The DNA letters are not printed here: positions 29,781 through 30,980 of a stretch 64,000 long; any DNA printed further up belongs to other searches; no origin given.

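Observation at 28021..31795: Self-contained three-gene operon: LRR + coiled-coil AAA_5 ATPase, unknown partner, ankyrin-like protein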

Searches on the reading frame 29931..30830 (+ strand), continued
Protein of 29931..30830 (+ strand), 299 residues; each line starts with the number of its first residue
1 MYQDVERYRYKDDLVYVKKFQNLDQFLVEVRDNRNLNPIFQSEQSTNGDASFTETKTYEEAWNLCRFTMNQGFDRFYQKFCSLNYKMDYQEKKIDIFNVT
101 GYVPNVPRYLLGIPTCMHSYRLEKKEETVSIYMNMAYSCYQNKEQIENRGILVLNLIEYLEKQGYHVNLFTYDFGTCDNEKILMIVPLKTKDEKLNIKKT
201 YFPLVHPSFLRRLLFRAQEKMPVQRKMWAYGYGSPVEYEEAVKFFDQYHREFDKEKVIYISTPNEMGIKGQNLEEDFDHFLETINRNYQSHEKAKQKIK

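Call 67: search_protein_families(library=pfam, proteins=[L008:11777-12958:+, L014:5161-6621:-, L028:6203-7951:+, L023:5819-7993:+, L051:262-3336:+, L031:5451-7748:+, L044:5950-7896:+, L008:6172-7992:+], max_evalue=0.01)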
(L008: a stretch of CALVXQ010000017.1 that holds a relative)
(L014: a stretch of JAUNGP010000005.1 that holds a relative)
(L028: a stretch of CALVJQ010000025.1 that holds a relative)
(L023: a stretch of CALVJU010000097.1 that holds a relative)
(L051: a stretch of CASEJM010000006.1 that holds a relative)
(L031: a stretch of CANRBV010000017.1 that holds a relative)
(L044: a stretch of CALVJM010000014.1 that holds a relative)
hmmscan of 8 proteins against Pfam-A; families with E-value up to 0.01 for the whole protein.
L008:11777-12958:+ (393 aa): 2 families
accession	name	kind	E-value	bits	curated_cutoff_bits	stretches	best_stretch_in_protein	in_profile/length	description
PF00149.33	Metallophos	-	2.2e-09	38.5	21.5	1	130-310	2-190/191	Calcineurin-like phosphoesterase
PF12850.12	Metallophos_2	-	4.8e-06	27.1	27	1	131-312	3-120/154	Calcineurin-like phosphoesterase superfamily domain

L014:5161-6621:- (486 aa): 0 families

L028:6203-7951:+ (582 aa): 3 families
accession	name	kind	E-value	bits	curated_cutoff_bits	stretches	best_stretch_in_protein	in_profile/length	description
PF07728.20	AAA_5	-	1.2e-11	45.2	22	1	348-479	2-139/139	AAA domain (dynein-related subfamily)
PF00004.35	AAA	-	0.00011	23.1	21.2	1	348-422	1-73/131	ATPase family associated with various cellular activities (AAA)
PF13537.11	GATase_7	-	0.0012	19.3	25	1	74-174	27-122/123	Glutamine amidotransferase domain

L023:5819-7993:+ (724 aa): 4 families
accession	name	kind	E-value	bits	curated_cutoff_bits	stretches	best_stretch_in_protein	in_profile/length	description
PF07728.20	AAA_5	-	2.9e-15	56.9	22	1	490-621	2-139/139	AAA domain (dynein-related subfamily)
PF00004.35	AAA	-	6.9e-05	23.7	21.2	1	490-564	1-73/131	ATPase family associated with various cellular activities (AAA)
PF20030.5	bpMoxR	-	0.0011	18.5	27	1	487-601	31-149/205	MoxR domain in the MoxR-vWA-beta-propeller ternary systems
PF00158.32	Sigma54_activat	-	0.0039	17.3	20.2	0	475-597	10-142/168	Sigma-54 interaction domain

L051:262-3336:+ (1024 aa): 4 families
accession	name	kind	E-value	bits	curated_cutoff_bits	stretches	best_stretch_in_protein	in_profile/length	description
PF07728.20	AAA_5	-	6e-12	46.2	22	1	768-900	4-139/139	AAA domain (dynein-related subfamily)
PF00004.35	AAA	-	2.3e-06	28.5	21.2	1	767-842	2-73/131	ATPase family associated with various cellular activities (AAA)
PF23822.1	DUF7192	-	2.7e-05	24.1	27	1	934-1010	192-268/281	Domain of unknown function (DUF7192)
PF25199.1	nSTAND_NTPase5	-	0.00031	21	34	1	768-787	46-65/145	Novel STAND NTPase 5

L031:5451-7748:+ (765 aa): 3 families
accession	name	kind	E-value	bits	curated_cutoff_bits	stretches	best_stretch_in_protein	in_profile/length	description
PF03215.21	Rad17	-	0.00013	22.4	23.8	0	485-538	49-103/186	Rad17 P-loop domain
PF00004.35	AAA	-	0.00019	22.3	21.2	1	484-614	1-119/131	ATPase family associated with various cellular activities (AAA)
PF07728.20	AAA_5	-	0.00027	21.4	22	1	486-613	4-131/139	AAA domain (dynein-related subfamily)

L044:5950-7896:+ (648 aa): 14 families
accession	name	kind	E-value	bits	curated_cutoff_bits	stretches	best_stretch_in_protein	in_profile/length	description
PF07728.20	AAA_5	-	1.3e-12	48.4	22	1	410-546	2-139/139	AAA domain (dynein-related subfamily)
PF00004.35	AAA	-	8.1e-07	30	21.2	1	410-523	1-110/131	ATPase family associated with various cellular activities (AAA)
PF02562.22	PhoH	-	0.00025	21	27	1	398-428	10-40/205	PhoH-like protein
PF00910.28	RNA_helicase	-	0.00088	20.2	21.5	1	410-501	1-83/105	RNA helicase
PF06810.17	Phage_scaffold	-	0.002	18.5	35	1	216-286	14-81/170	Phage capsid assembly scaffolding protein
PF20720.3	nSTAND3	-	0.003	17.7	27.2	0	395-428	5-38/155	Novel STAND NTPase 3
PF13191.12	AAA_16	-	0.0032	18.4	32.6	1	408-448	25-63/167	AAA ATPase domain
PF01057.23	Parvo_NS1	-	0.0033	16.9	20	0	318-431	31-137/271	Parvovirus non-structural protein NS1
PF13173.12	AAA_14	-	0.0035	17.8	27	0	407-481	2-74/129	AAA domain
PF00158.32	Sigma54_activat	-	0.0037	17.4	20.2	0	394-429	9-44/168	Sigma-54 interaction domain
PF02367.23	TsaE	-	0.0038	17.6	26.6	0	399-433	13-47/128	Threonylcarbamoyl adenosine biosynthesis protein TsaE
PF07724.20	AAA_2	-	0.0065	17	27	0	411-480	7-86/166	AAA domain (Cdc48 subfamily)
PF13401.12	AAA_22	-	0.0078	17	27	0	409-432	7-30/130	AAA domain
PF04851.21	ResIII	-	0.0098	16.2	22.5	0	401-459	16-77/164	Type III restriction enzyme, res subunit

L008:6172-7992:+ (606 aa): 5 families
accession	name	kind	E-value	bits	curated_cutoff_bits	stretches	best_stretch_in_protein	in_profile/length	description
PF07728.20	AAA_5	-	1.1e-08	35.6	22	1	333-445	3-124/139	AAA domain (dynein-related subfamily)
PF00004.35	AAA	-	2.7e-05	25.1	21.2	1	333-406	2-73/131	ATPase family associated with various cellular activities (AAA)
PF10241.14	KxDL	-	0.0017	19.1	27.2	0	198-250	25-76/86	Uncharacterized conserved protein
PF13238.12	AAA_18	-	0.0084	17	29.4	0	333-376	2-44/128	AAA domain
PF25199.1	nSTAND_NTPase5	-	0.0097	16.2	34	0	333-364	45-80/145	Novel STAND NTPase 5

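Call 70: search_solved_structures(query=A2, max_evalue=10)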
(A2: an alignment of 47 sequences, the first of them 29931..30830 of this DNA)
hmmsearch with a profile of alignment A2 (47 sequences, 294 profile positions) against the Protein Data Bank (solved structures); distinct sequences matched with E-value up to 10: 0.
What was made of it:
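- On vWA-domain partners of MoxR ATPases: CobT, NorD, CbbO, ViaA (g2): The family profile finds nothing in PDB sequences at E <= 10 (call 70).
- Tried and rejected: The profile of DUF7192 against PDB sequences found nothing (call 70).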

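Call 71: fold_search(model_id=the predicted structure, library=pdb)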
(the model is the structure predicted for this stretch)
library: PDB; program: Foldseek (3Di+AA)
matches with E <= 10: 692; with E <= 0.001: 2
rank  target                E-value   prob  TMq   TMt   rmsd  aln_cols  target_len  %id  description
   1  9qhd_G                1.2e-04  1.00  0.33  0.36   7.0       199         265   12  NorQD complex state 1 from Jhaorihella thermophila (released 2026-03-25)
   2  9qh6_G                3.1e-04  1.00  0.32  0.33  10.4       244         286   11  NorQ in complex with NorD VWA domain from Paracoccus denitrificans (released 2026-03-25)
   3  9qhe_G                1.2e-03  1.00  0.33  0.39   7.1       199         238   10  NorQD complex state 2 from Jhaorihella thermophila (released 2026-03-25)
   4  9qh8_G                4.0e-03  0.99  0.36  0.40  10.7       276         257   11  reduced NorQ-NorD VWA domain complex from Paracoccus denitrificans (released 2026-03-25)
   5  9qhg_G                9.1e-03  0.98  0.30  0.36   9.6       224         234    8  NorQD complex state 4 from Jhaorihella thermophila (released 2026-03-25)
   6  7zsb_4                2.8e-02  0.44  0.20  0.20   8.3       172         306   10  Yeast RNA polymerase II transcription pre-initiation complex with the +1 nucleosome and NTP, complex C (released 2022-11-16)
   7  7o4i_4                3.9e-02  0.38  0.20  0.20   8.9       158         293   12  Yeast RNA polymerase II transcription pre-initiation complex with initial transcription bubble (released 2021-06-16)
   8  1tw8_D                4.6e-02  0.09  0.13  0.14  20.1       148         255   14  HincII bound to Ca2+ and cognate DNA GTCGAC (released 2004-08-10)
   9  6oim                  5.9e-02  0.08  0.12  0.17  15.4       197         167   13  Crystal Structure of human KRAS G12C covalently bound to AMG 510 (released 2019-11-06)
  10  3ebc_B                5.9e-02  0.08  0.11  0.13  18.2       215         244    9  Structure of N141A HincII with Cognate DNA (released 2008-12-23)
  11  7o4k_4                6.2e-02  0.35  0.22  0.22   7.7       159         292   11  Yeast TFIIH in the contracted state within the pre-initiation complex (released 2021-06-16)
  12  4c2b_C                6.2e-02  0.30  0.19  0.26  11.3       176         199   10  Crystal Structure of High-Affinity von Willebrand Factor A1 domain with Disulfide Mutation in Complex with High Affini (released 2014-01-08)
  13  8dnj_B                6.6e-02  0.08  0.12  0.17  15.1       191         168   12  Crystal structure of human KRAS G12C covalently bound with AstraZeneca WO2020/178282A1 compound 76 (released 2022-08-17)
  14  7rp4_A                6.6e-02  0.08  0.12  0.16  15.6       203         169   11  Crystal structure of KRAS G12C in complex with GNE-1952 (released 2022-03-16)
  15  7lsy_A                7.0e-02  0.38  0.21  0.14   9.3       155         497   11  NHEJ Short-range synaptic complex (released 2021-04-14)
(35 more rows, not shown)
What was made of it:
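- The Foldseek PDB top 5 are all NorD in NorQD complexes (E 1e-4 to 9e-3) (call 71).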

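Call 78: search_protein_families(library=padloc, alignment_id=A5, max_evalue=0.00001)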
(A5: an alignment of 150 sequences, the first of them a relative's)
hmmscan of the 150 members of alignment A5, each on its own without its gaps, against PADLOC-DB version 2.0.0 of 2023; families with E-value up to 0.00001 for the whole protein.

A. member 1, L003:2876-3586:+ (236 aa): 0 families

B. families by the number of members that match (of 150 scanned): 146 families (the first 25 are shown)
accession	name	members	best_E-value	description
PDLC00117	GajB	2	5.1e-36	UrvD helicase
PDLC00123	GajB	2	3e-24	UrvD helicase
PDLC00122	GajB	2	5e-24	UrvD helicase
PDLC00107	GajB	2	4e-23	UrvD helicase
PDLC00121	GajB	2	1.1e-21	UrvD helicase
PDLC03299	MTase_II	2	2.3e-21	Type II methyltransferase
PDLC00104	GajB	2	2.4e-19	UrvD helicase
PDLC00106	GajB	2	5.1e-14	UrvD helicase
PDLC04134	mad2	2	3.3e-11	mads_2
PDLC04173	GajB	2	2e-10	-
PDLC00145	GajB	2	9.9e-09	UrvD helicase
PDLC03647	REase_III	1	1.9e-127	Type III restriction enzyme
PDLC04807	PDC-S02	1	3.3e-66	-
PDLC04803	PDC-S02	1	7e-61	-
PDLC04810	PDC-S02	1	7e-58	-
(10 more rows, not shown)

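Call 79: search_protein_families(library=pfam, alignment_id=A5, max_evalue=0.00001)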
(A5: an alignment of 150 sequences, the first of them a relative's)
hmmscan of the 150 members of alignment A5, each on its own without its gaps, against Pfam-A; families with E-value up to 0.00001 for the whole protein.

A. member 1, L003:2876-3586:+ (236 aa): 1 family
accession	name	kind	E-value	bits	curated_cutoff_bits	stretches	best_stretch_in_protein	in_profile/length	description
PF00121.24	TIM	-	1.9e-67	227.8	20.1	1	2-233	1-243/245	Triosephosphate isomerase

B. families by the number of members that match (of 150 scanned): 153 families (the first 25 are shown)
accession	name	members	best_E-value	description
PF01966.28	HD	3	2.3e-08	HD domain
PF03486.20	HI0933_like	2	2.2e-59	HI0933-like protein Rossmann domain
PF00580.27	UvrD-helicase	2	1.7e-49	UvrD/REP helicase N-terminal domain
PF13361.12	UvrD_C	2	1.1e-16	UvrD-like helicase C-terminal domain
PF04055.27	Radical_SAM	2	4.4e-15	Radical SAM superfamily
PF13508.13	Acetyltransf_7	2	1.3e-14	Acetyltransferase (GNAT) domain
PF00583.31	Acetyltransf_1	2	2.5e-14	Acetyltransferase (GNAT) family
PF13245.12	AAA_19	2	5.6e-14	AAA domain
PF00702.32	Hydrolase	2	1.4e-12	haloacid dehalogenase-like hydrolase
PF04542.20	Sigma70_r2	2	3.2e-12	Sigma-70 region 2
PF00293.34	NUDIX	2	3.6e-11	NUDIX domain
PF01443.25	Viral_helicase1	2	7.2e-10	Viral superfamily 1 RNA helicase core domain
PF13419.12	HAD_2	2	3.9e-07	Haloacid dehalogenase-like hydrolase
PF01268.25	FTHFS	1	1.5e-209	Formate--tetrahydrofolate ligase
PF08903.17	DUF1846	1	1.1e-161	Domain of unknown function DUF1846, N-terminal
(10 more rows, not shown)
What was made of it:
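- On Known anti-phage defence systems (PADLOC 2.0): Neighbours are housekeeping genes (calls 78, 79).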

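Call 82: find_encoding_contigs(protein=P0001, flank=6000, max_places=3)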
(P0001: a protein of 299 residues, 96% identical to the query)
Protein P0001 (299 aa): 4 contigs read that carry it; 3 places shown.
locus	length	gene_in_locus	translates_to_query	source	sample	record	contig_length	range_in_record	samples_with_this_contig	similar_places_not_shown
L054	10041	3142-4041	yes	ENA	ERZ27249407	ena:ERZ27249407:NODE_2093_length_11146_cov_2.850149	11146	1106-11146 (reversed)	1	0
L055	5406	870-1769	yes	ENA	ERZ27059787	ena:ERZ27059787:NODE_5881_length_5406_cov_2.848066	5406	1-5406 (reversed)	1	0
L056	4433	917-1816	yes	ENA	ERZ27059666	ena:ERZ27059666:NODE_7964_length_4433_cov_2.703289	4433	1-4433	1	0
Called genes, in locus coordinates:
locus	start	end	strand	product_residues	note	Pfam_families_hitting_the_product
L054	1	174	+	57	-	?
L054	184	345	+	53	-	-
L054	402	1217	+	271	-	-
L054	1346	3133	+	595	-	PF07728:AAA_5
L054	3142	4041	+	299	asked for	PF23822:DUF7192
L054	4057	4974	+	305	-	-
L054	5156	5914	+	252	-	PF00072:Response_reg, PF08769:Spo0A_C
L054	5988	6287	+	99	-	-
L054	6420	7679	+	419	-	PF13173:AAA_14, PF13635:DUF4143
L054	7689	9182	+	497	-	PF01676:Metalloenzyme, PF06415:iPGM_N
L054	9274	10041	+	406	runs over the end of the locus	PF00817:IMS, PF11798:IMS_HHH, PF21999:IMS_HHH_1 (weak), PF11799:IMS_C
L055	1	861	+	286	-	?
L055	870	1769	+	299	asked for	PF23822:DUF7192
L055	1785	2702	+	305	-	-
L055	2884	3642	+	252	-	PF00072:Response_reg, PF08769:Spo0A_C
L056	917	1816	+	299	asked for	PF23822:DUF7192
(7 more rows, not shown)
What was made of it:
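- Checked: An independent gene call on a 96%-identical contig also gives 305 aa for g3 (call 82).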

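Call 94: find_related_loci(query=A2, collection=viral_contigs, flank=6000)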
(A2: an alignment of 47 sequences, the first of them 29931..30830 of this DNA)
Query A2 (299 aa) in viral_contigs; peptide patterns used: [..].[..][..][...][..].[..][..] (x = any residue, [..] = any of these).
82 stretches matched a pattern; 56 encode a relative of the query (tblastn E <= 1e-3); 56 distinct loci.
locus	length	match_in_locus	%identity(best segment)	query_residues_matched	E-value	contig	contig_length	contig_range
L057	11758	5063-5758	35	3-233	1e-34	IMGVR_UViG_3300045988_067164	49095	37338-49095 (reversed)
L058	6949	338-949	37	40-243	3e-34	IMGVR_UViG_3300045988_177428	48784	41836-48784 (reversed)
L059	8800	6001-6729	33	45-278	3e-34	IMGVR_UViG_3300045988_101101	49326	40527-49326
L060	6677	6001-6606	36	42-245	4e-33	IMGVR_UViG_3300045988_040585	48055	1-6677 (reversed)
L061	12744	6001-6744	31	40-278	3e-33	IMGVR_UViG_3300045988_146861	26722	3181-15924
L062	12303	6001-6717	34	9-242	1e-32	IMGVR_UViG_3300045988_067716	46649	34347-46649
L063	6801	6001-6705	33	4-233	1e-32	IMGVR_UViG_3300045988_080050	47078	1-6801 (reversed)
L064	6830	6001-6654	34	3-220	3e-32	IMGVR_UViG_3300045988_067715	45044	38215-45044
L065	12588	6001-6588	35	48-245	4e-32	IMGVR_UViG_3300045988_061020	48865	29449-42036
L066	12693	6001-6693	34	9-235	2e-31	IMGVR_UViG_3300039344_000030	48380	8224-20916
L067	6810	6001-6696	33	3-233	2e-31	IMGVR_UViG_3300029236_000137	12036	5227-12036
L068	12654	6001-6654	34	3-220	1e-31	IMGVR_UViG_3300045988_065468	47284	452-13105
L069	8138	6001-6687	35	11-237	3e-31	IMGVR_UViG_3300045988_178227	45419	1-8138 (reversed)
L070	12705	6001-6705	34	3-235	3e-31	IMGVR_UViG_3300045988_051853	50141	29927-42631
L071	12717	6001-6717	34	3-235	8e-31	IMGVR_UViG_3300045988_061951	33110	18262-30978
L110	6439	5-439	37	101-236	4e-18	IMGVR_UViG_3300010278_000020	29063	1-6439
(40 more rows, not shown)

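Call 99: fold_search(model_id=the predicted structure, library=viral)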
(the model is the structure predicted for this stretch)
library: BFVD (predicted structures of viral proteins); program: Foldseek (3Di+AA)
matches with E <= 10: 352; with E <= 0.001: 24
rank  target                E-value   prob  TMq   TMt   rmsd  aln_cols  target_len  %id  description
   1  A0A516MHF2            8.1e-16  1.00  0.58  0.61  11.1       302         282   21  (no name in the UniProt tables at hand)
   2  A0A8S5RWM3            1.1e-15  1.00  0.65  0.57   8.3       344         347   16  DUF7192 domain-containing protein [Siphoviridae sp. ctHip2]
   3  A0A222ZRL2            4.6e-15  1.00  0.60  0.54   7.0       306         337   15  DUF7192 domain-containing protein [Mycobacterium phage Krypton555]
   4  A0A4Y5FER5            6.3e-14  1.00  0.62  0.72   6.2       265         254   20  DUF7192 domain-containing protein [Lactobacillus phage 3-521]
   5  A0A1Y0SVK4            6.7e-14  1.00  0.63  0.63   6.2       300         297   17  (no name in the UniProt tables at hand)
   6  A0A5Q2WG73            1.4e-13  1.00  0.62  0.66   4.9       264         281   16  DUF7192 domain-containing protein [Gordonia phage Syleon]
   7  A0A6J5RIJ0            1.5e-13  1.00  0.55  0.54   5.8       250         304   18  DUF7192 domain-containing protein (Fragment) [uncultured Caudovirales phage]
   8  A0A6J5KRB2            6.6e-12  1.00  0.60  0.55   6.7       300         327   15  DUF7192 domain-containing protein [uncultured Caudovirales phage]
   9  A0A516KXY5            2.0e-11  1.00  0.66  0.66   5.0       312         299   14  (no name in the UniProt tables at hand)
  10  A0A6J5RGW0            3.9e-10  1.00  0.56  0.57   7.0       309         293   13  DUF7192 domain-containing protein [uncultured Caudovirales phage]
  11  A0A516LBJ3            4.9e-10  1.00  0.55  0.59   6.6       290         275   14  (no name in the UniProt tables at hand)
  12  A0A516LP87            1.5e-08  1.00  0.56  0.59  10.5       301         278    9  (no name in the UniProt tables at hand)
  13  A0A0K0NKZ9            4.2e-06  1.00  0.37  0.20  10.9       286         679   13  Putative von Willebrand factor protein [Gordonia phage GMA3]
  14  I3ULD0                1.1e-05  1.00  0.39  0.20   8.8       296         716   10  (no name in the UniProt tables at hand)
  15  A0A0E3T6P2            1.1e-05  1.00  0.38  0.17   9.2       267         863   14  von Willebrand factor domain protein [Gordonia phage Gmala1]
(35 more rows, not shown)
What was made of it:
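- On vWA-domain partners of MoxR ATPases: CobT, NorD, CbbO, ViaA (g2): Foldseek probability 0.98-1.0 to NorD (call 71) and to phage CobT and vWA proteins (call 99).
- Closest known: Viral cobS-cobT two-gene cluster. Same: The g2 model's nearest non-family relatives in BFVD are phage CobT-like and vWA proteins (call 99).
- In Foldseek BFVD, after 12 DUF7192 proteins come phage vWA and CobT-like proteins (E 4e-6 to 2e-3) (call 99). CobT-like phage proteins are the nearest fold relatives outside DUF7192 (call 99).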
